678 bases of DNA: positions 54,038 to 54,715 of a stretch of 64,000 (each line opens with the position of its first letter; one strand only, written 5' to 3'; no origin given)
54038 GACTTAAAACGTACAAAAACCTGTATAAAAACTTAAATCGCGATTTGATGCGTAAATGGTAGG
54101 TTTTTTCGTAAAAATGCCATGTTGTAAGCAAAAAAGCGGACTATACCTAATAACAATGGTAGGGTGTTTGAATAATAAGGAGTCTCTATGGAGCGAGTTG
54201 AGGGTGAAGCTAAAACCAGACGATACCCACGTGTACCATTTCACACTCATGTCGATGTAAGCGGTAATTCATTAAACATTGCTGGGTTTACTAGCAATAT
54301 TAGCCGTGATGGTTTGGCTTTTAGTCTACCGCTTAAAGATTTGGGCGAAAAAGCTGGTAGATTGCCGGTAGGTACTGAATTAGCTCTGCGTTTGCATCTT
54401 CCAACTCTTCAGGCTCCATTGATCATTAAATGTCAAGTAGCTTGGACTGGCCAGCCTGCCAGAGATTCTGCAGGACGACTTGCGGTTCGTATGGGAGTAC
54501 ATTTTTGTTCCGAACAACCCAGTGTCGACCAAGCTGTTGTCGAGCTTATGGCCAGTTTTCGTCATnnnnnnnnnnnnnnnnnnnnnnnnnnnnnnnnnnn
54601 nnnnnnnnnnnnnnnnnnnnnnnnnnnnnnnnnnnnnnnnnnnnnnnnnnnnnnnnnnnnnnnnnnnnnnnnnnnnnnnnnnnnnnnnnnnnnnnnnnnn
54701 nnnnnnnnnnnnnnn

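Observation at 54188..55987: A PilZ domain fused to a sigma-54 enhancer-binding protein: a candidate c-di-GMP-gated activator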

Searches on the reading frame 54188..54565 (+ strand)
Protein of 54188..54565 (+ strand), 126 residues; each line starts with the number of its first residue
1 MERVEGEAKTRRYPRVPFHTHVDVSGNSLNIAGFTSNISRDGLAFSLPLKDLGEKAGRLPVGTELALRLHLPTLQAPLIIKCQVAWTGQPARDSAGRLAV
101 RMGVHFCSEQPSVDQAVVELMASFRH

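Call 18: search_solved_structures(query=A2, max_evalue=10, show_alignments=5)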
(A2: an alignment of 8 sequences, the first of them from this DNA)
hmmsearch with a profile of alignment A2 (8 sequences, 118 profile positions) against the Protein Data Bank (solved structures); distinct sequences matched with E-value up to 10: 9.
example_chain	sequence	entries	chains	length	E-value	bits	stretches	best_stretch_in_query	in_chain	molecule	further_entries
4f48_B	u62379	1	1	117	2.4e-07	34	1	47-115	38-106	Type IV fimbriae assembly protein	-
3dsg_A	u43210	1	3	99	2.5e-07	34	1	47-114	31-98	Type IV fimbriae assembly protein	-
3cnr_A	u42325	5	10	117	1.1e-06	32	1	47-115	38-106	Type IV fimbriae assembly protein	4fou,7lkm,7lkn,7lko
7lkq_B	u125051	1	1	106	1.3e-06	31.7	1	47-114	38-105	Type IV fimbriae assembly protein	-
8u0i_A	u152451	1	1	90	0.026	17.8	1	4-80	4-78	PilZ domain-containing protein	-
6g6o_A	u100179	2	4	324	0.029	17.7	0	65-99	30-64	Ika8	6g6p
5vx6_A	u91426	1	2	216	0.035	17.4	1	5-77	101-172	Uncharacterized protein YpfA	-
8bvk_A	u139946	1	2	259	0.31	14.3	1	29-85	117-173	Xylose isomerase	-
7vmc_B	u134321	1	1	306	1.4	12.3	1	69-102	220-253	tRNA nuclease CdiA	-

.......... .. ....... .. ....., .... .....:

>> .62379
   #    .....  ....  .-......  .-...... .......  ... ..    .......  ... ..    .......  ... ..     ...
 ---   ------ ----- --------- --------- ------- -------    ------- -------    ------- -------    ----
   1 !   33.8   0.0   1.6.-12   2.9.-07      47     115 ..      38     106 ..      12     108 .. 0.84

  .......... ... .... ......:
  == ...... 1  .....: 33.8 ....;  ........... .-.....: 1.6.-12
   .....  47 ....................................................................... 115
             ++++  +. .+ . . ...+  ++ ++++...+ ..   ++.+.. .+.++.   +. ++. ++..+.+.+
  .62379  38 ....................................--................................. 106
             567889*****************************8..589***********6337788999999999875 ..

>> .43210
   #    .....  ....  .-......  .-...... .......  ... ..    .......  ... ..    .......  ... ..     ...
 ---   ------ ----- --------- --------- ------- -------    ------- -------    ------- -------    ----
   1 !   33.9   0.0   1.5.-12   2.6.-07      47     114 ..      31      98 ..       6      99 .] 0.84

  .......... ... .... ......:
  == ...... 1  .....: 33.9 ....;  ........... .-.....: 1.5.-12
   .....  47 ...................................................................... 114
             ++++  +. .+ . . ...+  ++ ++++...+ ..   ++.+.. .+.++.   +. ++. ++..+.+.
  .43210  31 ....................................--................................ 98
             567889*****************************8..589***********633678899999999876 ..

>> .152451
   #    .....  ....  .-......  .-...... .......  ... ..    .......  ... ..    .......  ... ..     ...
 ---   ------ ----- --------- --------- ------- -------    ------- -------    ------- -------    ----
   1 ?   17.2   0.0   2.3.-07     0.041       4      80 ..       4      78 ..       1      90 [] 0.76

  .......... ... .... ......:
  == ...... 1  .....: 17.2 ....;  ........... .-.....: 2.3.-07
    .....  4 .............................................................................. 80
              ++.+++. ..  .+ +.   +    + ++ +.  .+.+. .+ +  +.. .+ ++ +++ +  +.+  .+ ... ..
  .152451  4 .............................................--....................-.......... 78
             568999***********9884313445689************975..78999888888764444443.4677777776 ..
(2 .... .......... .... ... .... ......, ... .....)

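Call 70: predict_structure(alignment_id=A2)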
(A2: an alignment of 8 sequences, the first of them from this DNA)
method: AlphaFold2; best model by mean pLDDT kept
length: 126 residues; sequences in the alignment: 8
mean_pLDDT: 84.2   pTM: 0.76
mean pLDDT of the five models: 84.2, 83.2, 82.0, 80.5, 79.6
residues with pLDDT >= 90: 61; 70-90: 49; 50-70: 6; < 50: 10
segments of 3 or more residues with pLDDT < 50: 1-10
pLDDT, mean of each block of 10 residues (from residue 1): 43 80 90 92 92 75 93 88 93 87 92 90 78
secondary structure, 60 per line:
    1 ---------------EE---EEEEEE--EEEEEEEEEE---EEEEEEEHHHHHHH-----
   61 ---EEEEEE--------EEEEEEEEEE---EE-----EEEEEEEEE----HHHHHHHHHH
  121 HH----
elements in order: E21-26 E29-38 E42-48 H49-55 E64-69 E78-87 E98-106 H111-122

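Call 72: fold_search(model_id=the predicted structure, library=pdb)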
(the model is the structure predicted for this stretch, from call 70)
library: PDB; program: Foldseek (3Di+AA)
matches with E <= 10: 426; with E <= 0.001: 29
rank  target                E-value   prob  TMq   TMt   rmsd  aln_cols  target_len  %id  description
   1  4p00_A                5.7e-06  1.00  0.69  0.13   3.0       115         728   19  Bacterial Cellulose Synthase in complex with cyclic-di-GMP and UDP (released 2014-04-09)
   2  5y6g                  7.5e-06  1.00  0.68  0.66   3.5       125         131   14  PilZ domain with c-di-GMP of YcgR from Escherichia coli (released 2018-07-18)
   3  5ej1_A                8.3e-06  1.00  0.69  0.14   3.0       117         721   19  Pre-translocation state of bacterial cellulose synthase (released 2016-03-30)
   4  5vx6_A                1.4e-05  1.00  0.62  0.40   3.6       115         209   18  Structure of Bacillus subtilis Inhibitor of motility (MotI/DgrA) (released 2017-11-22)
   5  4hg6_A                1.7e-05  1.00  0.67  0.13   3.3       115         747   18  Structure of a cellulose synthase - cellulose translocation intermediate (released 2012-12-19)
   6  8u0i                  2.2e-05  1.00  0.55  0.78   3.4       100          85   17  Crystal structure of PA0012 complexed with cyclic-di-GMP from Pseudomonas aeruginosa (released 2024-09-04)
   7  2rde_A                4.1e-05  1.00  0.60  0.36   3.9       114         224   19  Crystal structure of VCA0042 complexed with c-di-GMP (released 2007-10-30)
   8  4xrn_C                5.4e-05  1.00  0.60  0.69   4.6       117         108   20  Pilz domain with c-di-gmp of a protein from Pseudomonas aeruginosa (released 2016-02-03)
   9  4rt0_B                5.4e-05  1.00  0.57  0.66   5.0       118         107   19  Structure of the Alg44 PilZ domain from Pseudomonas aeruginosa PAO1 in complex with c-di-GMP (released 2015-04-08)
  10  4i86_A                6.7e-05  1.00  0.64  0.78   3.3       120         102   19  Crystal structure of PilZ domain of CeSA from cellulose synthesizing bacterium (released 2013-04-03)
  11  4rt1_A                7.0e-05  1.00  0.57  0.65   4.8       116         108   18  Structure of the Alg44 PilZ domain (R95A mutant) from Pseudomonas aeruginosa PAO1 in complex with c-di-GMP (released 2015-04-08)
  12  5vx6_B                8.3e-05  1.00  0.62  0.40   3.9       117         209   18  Structure of Bacillus subtilis Inhibitor of motility (MotI/DgrA) (released 2017-11-22)
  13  4xrn_B                8.3e-05  1.00  0.56  0.66   4.9       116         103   19  Pilz domain with c-di-gmp of a protein from Pseudomonas aeruginosa (released 2016-02-03)
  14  4xrn_D                8.7e-05  1.00  0.62  0.72   4.6       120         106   19  Pilz domain with c-di-gmp of a protein from Pseudomonas aeruginosa (released 2016-02-03)
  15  4rt0_A                1.1e-04  1.00  0.56  0.63   5.1       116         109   19  Structure of the Alg44 PilZ domain from Pseudomonas aeruginosa PAO1 in complex with c-di-GMP (released 2015-04-08)
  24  5kgo_A                3.5e-04  1.00  0.67  0.41   3.1       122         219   14  Structure of K. pneumonia MrkH-c-di-GMP complex (released 2016-08-17)
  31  5kgo_D                2.7e-03  1.00  0.68  0.40   3.2       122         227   14  Structure of K. pneumonia MrkH-c-di-GMP complex (released 2016-08-17)
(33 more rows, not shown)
